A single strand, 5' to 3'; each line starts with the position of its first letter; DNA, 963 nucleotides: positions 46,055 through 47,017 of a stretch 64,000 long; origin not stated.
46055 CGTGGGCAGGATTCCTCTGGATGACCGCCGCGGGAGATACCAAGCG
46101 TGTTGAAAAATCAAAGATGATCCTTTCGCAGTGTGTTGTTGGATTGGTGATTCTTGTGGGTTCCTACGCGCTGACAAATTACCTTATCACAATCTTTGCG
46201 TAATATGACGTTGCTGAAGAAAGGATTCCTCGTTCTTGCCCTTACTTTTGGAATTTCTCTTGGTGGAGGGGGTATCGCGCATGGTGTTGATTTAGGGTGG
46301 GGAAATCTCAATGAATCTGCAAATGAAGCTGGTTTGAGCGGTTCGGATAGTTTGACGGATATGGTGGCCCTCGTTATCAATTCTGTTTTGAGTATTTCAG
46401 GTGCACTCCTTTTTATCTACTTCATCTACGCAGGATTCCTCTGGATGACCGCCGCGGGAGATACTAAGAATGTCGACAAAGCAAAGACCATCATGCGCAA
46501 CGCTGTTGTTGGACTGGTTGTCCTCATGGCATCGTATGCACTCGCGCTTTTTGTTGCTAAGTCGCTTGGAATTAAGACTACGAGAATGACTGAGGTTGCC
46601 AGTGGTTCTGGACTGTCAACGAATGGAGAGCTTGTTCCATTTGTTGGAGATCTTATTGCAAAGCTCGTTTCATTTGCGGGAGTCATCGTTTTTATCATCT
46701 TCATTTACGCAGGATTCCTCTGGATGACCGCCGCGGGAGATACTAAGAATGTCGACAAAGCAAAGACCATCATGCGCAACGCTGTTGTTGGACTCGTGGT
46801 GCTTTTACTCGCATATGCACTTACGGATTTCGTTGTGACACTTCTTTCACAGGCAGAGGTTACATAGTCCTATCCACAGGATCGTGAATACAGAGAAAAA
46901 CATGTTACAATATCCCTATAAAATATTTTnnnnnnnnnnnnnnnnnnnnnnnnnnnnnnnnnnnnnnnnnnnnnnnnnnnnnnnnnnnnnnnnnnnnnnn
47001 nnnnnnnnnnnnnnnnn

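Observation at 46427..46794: Perfect 89-nt in-frame duplication inside pilin paralog 5, plus a shared 34-nt core with paralog 4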

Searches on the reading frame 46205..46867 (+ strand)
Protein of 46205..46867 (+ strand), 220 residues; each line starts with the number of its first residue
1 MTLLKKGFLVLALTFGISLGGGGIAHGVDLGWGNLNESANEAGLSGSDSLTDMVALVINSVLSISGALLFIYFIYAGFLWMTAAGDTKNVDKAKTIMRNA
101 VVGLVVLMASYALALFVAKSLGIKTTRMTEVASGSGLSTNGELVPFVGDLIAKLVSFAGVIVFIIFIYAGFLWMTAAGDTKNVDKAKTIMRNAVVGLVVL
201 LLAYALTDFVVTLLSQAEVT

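Call 6: search_protein_families(library=pfam, proteins=[window:46205-46867:+], max_evalue=0.01)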
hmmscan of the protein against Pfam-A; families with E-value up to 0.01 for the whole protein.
window:46205-46867:+ (220 aa): 2 families
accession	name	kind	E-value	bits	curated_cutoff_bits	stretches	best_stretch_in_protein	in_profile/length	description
PF18895.5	T4SS_pilin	-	8.1e-17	61.5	26.6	2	47-113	2-67/71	Type IV secretion system pilin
PF01004.24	Flavi_M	-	0.0016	18.5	25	0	173-206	18-52/74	Flavivirus envelope glycoprotein M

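Call 8: find_homologous_proteins(query=window:46205-46867:+)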
Query window:46205-46867:+ (220 aa): 782 proteins with E <= 0.001 among 3828 candidates; the best 120 are listed.
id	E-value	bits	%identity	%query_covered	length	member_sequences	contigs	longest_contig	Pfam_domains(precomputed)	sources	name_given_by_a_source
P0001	7.3e-128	442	100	100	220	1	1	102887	PF18895.6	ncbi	-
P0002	3.5e-43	166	48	89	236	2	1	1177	PF18895.6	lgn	-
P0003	1.6e-41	160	46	87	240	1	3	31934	PF18895.6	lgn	-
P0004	2.7e-40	156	46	88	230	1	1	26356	PF18895.6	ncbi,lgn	-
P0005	4.3e-40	156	46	88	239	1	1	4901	PF18895.6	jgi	jgi:cytochrome bd-type quinol oxidase subunit 2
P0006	6.6e-40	155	51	85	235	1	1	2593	PF18895.6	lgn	-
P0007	1.4e-38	151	42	87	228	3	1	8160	PF18895.6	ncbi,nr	ncbi:hypothetical protein EBT31_04640 [bacterium]|nr:hypothetical protein [bacterium]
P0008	1.8e-38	151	49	71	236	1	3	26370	PF18895.6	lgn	-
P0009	1.6e-37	147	44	89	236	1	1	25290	PF18895.6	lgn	-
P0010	2.2e-37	147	43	88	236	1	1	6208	PF18895.6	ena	-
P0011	2.4e-37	147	44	85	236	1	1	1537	PF18895.6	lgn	-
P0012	2.6e-37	147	41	85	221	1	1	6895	PF18895.6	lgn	-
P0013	6.5e-37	145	43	87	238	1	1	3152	PF18895.6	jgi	jgi:uncharacterized membrane protein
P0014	6.7e-37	145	45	87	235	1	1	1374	PF18895.6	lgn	-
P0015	2.6e-36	143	44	75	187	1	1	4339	PF18895.6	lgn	-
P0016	4.1e-36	143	41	85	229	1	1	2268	PF18895.6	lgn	-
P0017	5.0e-36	143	43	87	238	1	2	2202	PF18895.6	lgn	-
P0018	6.1e-36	142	43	88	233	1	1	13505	PF18895.6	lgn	-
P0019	8.4e-36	142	41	87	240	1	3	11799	PF18895.6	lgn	-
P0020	3.8e-34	136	43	87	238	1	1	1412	PF18895.6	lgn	-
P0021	4.7e-32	130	39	88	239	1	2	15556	PF18895.6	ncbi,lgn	-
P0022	8.4e-29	119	41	78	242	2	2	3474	PF18895.6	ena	-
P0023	2.2e-25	108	37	79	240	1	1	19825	PF18895.6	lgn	-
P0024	5.3e-25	107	32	78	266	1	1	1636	PF04290.19,PF18895.6,PF05987.19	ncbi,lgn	-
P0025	1.1e-24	105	33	74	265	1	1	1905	PF04290.19,PF18895.6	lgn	-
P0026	6.4e-24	103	32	81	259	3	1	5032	PF18895.6,PF05987.19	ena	-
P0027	1.2e-21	96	59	37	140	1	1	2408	PF18895.6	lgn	-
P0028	1.8e-20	92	46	50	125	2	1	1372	PF18895.6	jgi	jgi:hypothetical protein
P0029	7.0e-20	90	47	47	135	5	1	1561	PF18895.6,PF04956.19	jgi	-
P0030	7.7e-20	90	49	48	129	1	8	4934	PF18895.6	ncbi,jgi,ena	-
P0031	9.2e-20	89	42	56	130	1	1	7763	PF18895.6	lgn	-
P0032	2.7e-19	88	49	43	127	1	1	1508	PF18895.6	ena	-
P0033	3.7e-19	87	48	39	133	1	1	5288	PF18895.6,PF04956.19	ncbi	-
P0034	6.0e-19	87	44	58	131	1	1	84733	PF18895.6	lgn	-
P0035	6.3e-19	87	53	38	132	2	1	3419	PF18895.6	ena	-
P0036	6.5e-19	87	54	29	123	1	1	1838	PF18895.6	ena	-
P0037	1.1e-18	86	52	40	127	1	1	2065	PF18895.6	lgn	-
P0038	1.7e-18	85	48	46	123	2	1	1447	PF18895.6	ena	-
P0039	2.5e-18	85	50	39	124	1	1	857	PF18895.6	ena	-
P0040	5.6e-18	84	50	45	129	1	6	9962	PF18895.6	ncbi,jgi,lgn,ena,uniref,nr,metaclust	ncbi:MAG: hypothetical protein UY72_C0061G0004 [Candidatus Uhrbacteria bacterium GW2011_GWD2_52_7]|u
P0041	7.0e-18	83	50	42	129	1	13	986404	PF18895.6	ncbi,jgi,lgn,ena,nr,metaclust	ncbi:hypothetical protein HON52_00450 [Candidatus Uhrbacteria bacterium]|jgi:hypothetical protein|nr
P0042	9.6e-18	83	52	44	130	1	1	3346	PF18895.6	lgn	-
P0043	9.6e-18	83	50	47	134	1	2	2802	PF18895.6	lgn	-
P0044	9.7e-18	83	40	55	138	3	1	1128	PF18895.6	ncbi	-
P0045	1.1e-17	83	42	46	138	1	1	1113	PF18895.6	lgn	-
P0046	1.2e-17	83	43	57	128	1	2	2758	PF18895.6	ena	-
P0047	1.3e-17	82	46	46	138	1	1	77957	PF18895.6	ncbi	-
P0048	1.3e-17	82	66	24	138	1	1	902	PF18895.6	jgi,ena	-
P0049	1.5e-17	82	51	40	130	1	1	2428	PF18895.6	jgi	jgi:heme/copper-type cytochrome/quinol oxidase subunit 2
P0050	1.8e-17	82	47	45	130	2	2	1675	PF18895.6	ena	-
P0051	1.9e-17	82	40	50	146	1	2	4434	PF18895.6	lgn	-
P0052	1.9e-17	82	52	38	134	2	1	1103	PF18895.6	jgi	jgi:hypothetical protein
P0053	2.3e-17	82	42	52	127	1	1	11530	PF18895.6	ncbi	ncbi:MAG: pilin [Candidatus Falkowbacteria bacterium]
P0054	2.7e-17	81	47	39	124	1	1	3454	PF18895.6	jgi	jgi:hypothetical protein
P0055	2.8e-17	81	43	46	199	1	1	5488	PF18895.6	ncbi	-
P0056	3.2e-17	81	40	52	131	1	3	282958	PF18895.6,PF04956.19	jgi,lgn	jgi:sterol desaturase/sphingolipid hydroxylase (fatty acid hydroxylase superfamily)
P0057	3.5e-17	81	51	40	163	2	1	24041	PF18895.6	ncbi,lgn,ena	-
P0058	5.2e-17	80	42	50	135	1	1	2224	PF18895.6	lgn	-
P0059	6.1e-17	80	43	49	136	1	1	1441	PF18895.6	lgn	-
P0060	6.5e-17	80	49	40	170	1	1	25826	PF18895.6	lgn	-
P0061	7.2e-17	80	46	38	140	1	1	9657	PF18895.6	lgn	-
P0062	7.4e-17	80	46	42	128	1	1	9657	PF18895.6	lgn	-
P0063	8.3e-17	80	48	37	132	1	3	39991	PF18895.6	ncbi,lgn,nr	ncbi:hypothetical protein IT408_03605 [Candidatus Uhrbacteria bacterium]|nr:hypothetical protein [Ca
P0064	8.6e-17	80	46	51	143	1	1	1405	PF18895.6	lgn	-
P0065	9.2e-17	80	47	41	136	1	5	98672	PF18895.6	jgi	-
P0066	9.4e-17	80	47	48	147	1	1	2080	PF18895.6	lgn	-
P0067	9.4e-17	80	42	52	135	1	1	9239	PF18895.6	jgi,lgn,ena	-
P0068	1.4e-16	79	48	45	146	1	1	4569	PF18895.6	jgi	jgi:hypothetical protein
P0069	1.6e-16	79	41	50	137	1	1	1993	PF18895.6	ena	-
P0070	1.8e-16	79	44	46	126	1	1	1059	PF18895.6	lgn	-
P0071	2.0e-16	79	49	39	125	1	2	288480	PF18895.6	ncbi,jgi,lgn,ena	ncbi:MAG: hypothetical protein WCT24_00160 [Patescibacteria group bacterium]|jgi:hypothetical protei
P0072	2.0e-16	79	37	56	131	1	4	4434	PF18895.6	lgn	-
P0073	2.3e-16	78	39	55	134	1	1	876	PF18895.6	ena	-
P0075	2.4e-16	78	43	57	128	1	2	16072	PF18895.6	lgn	-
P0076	2.4e-16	78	51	38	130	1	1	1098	PF18895.6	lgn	-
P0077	2.8e-16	78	33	55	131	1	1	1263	PF18895.6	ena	-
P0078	3.2e-16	78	38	54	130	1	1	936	PF18895.6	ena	-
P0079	3.4e-16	78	48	45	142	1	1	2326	PF01528.23,PF18895.6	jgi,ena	-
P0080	3.8e-16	78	46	46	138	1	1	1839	PF18895.6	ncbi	-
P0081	4.0e-16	78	45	45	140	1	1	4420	PF18895.6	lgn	-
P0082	4.5e-16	77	52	41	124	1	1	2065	PF18895.6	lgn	-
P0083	5.8e-16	77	46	41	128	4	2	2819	PF18895.6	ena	-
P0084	6.2e-16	77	42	52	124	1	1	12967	PF18895.6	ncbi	-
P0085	6.6e-16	77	36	55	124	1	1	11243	PF18895.6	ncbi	-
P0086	6.9e-16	77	38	52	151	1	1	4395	PF18895.6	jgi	jgi:hypothetical protein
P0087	7.4e-16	77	45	44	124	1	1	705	PF18895.6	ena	-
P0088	7.4e-16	77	49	33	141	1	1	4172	PF18895.6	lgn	-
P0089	7.9e-16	77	42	50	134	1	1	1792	PF18895.6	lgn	-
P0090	7.9e-16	77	45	41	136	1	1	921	PF18895.6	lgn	-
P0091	8.4e-16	77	48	36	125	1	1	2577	PF18895.6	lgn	-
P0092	8.9e-16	76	47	40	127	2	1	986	PF18895.6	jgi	jgi:hypothetical protein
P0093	9.4e-16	76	52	40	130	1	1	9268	PF18895.6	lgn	-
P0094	9.5e-16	76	43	44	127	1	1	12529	PF18895.6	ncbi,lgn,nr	ncbi:hypothetical protein HY932_02170 [Candidatus Falkowbacteria bacterium]|nr:hypothetical protein 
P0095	9.6e-16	76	45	46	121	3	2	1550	PF18895.6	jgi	-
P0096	9.8e-16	76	48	37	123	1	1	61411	PF18895.6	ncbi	-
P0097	9.9e-16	76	51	35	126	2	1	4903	PF18895.6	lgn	-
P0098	1.0e-15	76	46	45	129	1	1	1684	PF18895.6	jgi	jgi:hypothetical protein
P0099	1.0e-15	76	46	41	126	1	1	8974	PF18895.6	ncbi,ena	-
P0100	1.1e-15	76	43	45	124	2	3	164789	PF18895.6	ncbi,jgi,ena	jgi:hypothetical protein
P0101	1.3e-15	76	41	49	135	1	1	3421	PF18895.6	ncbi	-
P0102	1.4e-15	76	50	39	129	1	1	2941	PF18895.6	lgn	-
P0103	1.5e-15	76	58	22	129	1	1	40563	PF18895.6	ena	-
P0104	1.6e-15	76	45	39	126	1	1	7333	PF18895.6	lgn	-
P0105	1.6e-15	76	46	37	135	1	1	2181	PF18895.6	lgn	-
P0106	1.8e-15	75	47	40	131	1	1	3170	PF18895.6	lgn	-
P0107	1.8e-15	75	48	40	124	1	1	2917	PF18895.6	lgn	-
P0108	2.1e-15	75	47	44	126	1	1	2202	PF18895.6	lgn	-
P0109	2.1e-15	75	45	41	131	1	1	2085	PF18895.6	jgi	jgi:TRAP-type C4-dicarboxylate transport system permease small subunit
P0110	2.1e-15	75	48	41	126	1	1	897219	PF18895.6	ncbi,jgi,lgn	ncbi:MAG: hypothetical protein WC813_04410 [Patescibacteria group bacterium]|jgi:hypothetical protei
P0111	2.4e-15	75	44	39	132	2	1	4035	PF18895.6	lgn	-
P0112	2.4e-15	75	39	59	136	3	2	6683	PF18895.6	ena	-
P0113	2.4e-15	75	50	42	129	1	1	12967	PF18895.6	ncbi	-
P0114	2.6e-15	75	51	39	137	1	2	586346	PF18895.6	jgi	jgi:hypothetical protein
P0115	2.7e-15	75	49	40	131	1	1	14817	PF18895.6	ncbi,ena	-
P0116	2.8e-15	75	45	54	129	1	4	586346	PF18895.6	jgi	jgi:hypothetical protein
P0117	2.9e-15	75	46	41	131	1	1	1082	PF18895.6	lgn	-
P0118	2.9e-15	75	46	41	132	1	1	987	PF18895.6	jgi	jgi:cytochrome bd-type quinol oxidase subunit 2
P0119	2.9e-15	75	51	35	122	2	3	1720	PF18895.6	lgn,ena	-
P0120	3.0e-15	75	47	40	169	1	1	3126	PF18895.6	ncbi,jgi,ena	-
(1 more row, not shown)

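Call 9: find_encoding_contigs(protein=window:46205-46867:+, flank=10000, max_places=10)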
Protein window:46205-46867:+ (220 aa): no gene with exactly this product is on record in the collection.

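Call 13: list_cluster_members(proteins=[P0001, P0004, P0021, P0007])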
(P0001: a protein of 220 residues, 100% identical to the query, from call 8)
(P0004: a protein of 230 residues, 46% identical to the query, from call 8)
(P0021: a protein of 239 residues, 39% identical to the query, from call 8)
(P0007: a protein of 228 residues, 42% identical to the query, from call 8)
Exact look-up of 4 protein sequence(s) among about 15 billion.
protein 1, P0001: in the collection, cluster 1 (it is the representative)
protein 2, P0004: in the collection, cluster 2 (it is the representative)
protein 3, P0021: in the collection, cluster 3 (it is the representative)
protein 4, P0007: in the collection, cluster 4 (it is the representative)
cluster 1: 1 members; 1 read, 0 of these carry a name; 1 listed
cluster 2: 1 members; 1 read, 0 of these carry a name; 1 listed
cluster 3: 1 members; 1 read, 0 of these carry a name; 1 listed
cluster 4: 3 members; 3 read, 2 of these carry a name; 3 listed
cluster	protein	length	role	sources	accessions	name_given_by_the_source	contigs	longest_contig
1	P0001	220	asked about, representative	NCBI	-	-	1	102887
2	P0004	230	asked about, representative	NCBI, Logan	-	-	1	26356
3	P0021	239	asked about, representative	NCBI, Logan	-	-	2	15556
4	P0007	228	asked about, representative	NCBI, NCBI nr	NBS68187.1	hypothetical protein EBT31_04640 [bacterium] | hypothetical protein [bacterium]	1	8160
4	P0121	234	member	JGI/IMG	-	hypothetical protein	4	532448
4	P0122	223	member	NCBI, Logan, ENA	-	-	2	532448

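Call 17: find_encoding_contigs(protein=P0004, flank=6000, max_places=2)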
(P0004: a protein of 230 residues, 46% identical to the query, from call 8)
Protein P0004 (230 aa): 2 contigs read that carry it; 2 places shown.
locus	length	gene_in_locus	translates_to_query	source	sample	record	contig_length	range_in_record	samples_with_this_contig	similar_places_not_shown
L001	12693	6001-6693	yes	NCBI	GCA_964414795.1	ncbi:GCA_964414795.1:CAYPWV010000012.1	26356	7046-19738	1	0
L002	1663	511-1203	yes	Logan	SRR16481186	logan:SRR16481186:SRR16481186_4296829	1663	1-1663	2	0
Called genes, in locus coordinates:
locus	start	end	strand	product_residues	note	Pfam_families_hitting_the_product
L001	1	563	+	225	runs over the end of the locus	-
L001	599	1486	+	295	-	PF00483:NTP_transferase, PF12804:NTP_transf_3 (weak)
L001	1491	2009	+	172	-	PF01936:NYN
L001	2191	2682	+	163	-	-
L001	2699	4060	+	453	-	PF01547:SBP_bac_1, PF13416:SBP_bac_8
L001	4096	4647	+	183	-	PF18895:T4SS_pilin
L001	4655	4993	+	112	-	PF18895:T4SS_pilin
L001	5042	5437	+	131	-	PF18895:T4SS_pilin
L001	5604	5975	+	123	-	PF18895:T4SS_pilin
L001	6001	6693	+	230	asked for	PF18895:T4SS_pilin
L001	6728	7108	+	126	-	PF18895:T4SS_pilin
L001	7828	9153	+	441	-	-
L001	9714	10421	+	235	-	-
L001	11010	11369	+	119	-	-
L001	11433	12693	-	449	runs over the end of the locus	PF04932:Wzy_C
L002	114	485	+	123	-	PF18895:T4SS_pilin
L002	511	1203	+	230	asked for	PF18895:T4SS_pilin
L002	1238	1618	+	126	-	PF18895:T4SS_pilin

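Call 18: find_encoding_contigs(protein=P0003, flank=6000, max_places=2)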
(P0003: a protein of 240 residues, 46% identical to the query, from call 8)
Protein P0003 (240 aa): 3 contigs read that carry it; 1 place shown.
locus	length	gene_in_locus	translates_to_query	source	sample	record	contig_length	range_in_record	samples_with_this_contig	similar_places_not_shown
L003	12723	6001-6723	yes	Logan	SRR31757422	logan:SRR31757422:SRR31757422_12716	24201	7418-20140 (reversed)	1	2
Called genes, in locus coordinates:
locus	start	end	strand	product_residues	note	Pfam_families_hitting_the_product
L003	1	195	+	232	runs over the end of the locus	-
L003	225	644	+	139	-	-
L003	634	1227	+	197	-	PF00565:SNase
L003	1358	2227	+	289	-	PF00483:NTP_transferase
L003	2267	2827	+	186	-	-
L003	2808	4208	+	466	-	PF01547:SBP_bac_1, PF13416:SBP_bac_8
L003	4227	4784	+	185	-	PF18895:T4SS_pilin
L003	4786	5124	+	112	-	PF18895:T4SS_pilin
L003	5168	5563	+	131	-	PF18895:T4SS_pilin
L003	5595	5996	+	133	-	PF18895:T4SS_pilin (weak)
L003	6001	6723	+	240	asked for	PF18895:T4SS_pilin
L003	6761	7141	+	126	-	PF18895:T4SS_pilin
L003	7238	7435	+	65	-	-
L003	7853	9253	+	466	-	-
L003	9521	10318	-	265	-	-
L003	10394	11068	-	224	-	-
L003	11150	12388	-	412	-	PF04932:Wzy_C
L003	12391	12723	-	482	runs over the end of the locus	PF01943:Polysacc_synt, PF13440:Polysacc_synt_3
